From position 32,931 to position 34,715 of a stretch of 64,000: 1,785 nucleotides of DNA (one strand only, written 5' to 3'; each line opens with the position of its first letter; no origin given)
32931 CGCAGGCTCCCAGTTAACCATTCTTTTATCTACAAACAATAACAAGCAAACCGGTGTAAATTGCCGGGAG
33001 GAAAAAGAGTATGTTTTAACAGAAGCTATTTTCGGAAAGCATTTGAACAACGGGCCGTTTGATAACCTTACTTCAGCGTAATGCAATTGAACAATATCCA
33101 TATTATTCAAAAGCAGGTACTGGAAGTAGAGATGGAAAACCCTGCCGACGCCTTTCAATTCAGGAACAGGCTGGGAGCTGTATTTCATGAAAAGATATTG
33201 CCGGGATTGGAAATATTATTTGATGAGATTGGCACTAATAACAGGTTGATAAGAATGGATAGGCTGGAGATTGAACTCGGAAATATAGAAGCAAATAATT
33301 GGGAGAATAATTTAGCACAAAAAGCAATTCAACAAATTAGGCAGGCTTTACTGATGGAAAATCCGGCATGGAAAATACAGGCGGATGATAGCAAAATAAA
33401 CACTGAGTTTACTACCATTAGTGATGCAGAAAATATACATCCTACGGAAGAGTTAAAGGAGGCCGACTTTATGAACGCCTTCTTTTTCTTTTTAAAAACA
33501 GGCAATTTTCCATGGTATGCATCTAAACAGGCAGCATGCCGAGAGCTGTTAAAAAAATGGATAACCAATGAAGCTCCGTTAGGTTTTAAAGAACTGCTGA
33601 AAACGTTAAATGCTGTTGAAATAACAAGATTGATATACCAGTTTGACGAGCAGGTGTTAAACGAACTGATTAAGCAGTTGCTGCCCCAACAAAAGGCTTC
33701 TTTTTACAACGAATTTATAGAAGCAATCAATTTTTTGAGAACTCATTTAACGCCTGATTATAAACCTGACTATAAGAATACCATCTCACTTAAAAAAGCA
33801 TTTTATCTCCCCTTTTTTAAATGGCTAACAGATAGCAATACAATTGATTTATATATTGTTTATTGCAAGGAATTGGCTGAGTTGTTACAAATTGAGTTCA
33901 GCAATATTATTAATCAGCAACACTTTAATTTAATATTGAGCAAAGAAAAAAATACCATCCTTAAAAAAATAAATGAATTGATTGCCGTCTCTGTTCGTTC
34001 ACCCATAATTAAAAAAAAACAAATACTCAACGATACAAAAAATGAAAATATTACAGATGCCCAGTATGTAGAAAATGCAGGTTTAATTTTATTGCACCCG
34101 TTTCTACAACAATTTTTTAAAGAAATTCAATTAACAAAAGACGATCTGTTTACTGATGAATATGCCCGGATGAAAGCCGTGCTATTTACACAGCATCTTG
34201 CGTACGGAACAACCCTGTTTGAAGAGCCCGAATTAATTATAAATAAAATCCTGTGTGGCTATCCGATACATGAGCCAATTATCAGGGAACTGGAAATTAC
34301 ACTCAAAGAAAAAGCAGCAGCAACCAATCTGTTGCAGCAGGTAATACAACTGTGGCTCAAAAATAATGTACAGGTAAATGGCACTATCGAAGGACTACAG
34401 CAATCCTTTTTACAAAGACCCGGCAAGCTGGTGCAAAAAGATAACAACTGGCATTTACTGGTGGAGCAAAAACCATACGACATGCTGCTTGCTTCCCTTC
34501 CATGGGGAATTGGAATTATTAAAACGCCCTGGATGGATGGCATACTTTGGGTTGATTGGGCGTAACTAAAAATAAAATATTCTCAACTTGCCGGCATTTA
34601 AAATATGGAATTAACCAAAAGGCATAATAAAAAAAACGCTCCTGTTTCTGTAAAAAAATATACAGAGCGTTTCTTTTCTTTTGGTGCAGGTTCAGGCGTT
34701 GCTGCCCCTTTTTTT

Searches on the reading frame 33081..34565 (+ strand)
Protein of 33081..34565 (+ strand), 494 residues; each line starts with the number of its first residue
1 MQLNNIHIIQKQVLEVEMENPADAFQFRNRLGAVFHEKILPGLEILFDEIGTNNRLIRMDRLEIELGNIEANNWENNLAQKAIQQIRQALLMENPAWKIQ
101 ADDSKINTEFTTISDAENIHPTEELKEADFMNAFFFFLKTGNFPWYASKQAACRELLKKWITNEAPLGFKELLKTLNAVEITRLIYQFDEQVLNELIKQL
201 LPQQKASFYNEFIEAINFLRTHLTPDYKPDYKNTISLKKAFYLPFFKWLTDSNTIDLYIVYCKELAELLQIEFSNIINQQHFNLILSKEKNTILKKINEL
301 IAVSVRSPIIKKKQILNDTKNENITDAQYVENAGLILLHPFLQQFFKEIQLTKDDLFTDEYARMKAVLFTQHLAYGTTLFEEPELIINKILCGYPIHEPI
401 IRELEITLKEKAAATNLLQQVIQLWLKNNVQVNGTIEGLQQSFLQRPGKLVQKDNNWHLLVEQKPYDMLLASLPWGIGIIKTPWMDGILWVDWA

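Call 8: search_protein_families(library=pfam, proteins=[window:33081-34565:+], max_evalue=0.001)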
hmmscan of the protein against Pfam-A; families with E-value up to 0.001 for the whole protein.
window:33081-34565:+ (494 aa): 1 family
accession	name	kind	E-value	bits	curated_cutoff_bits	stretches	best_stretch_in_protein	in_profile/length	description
PF19268.4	CIS_TMP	-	8.5e-104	348.8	27.8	1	7-493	2-463/463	Contractile injection system tape measure protein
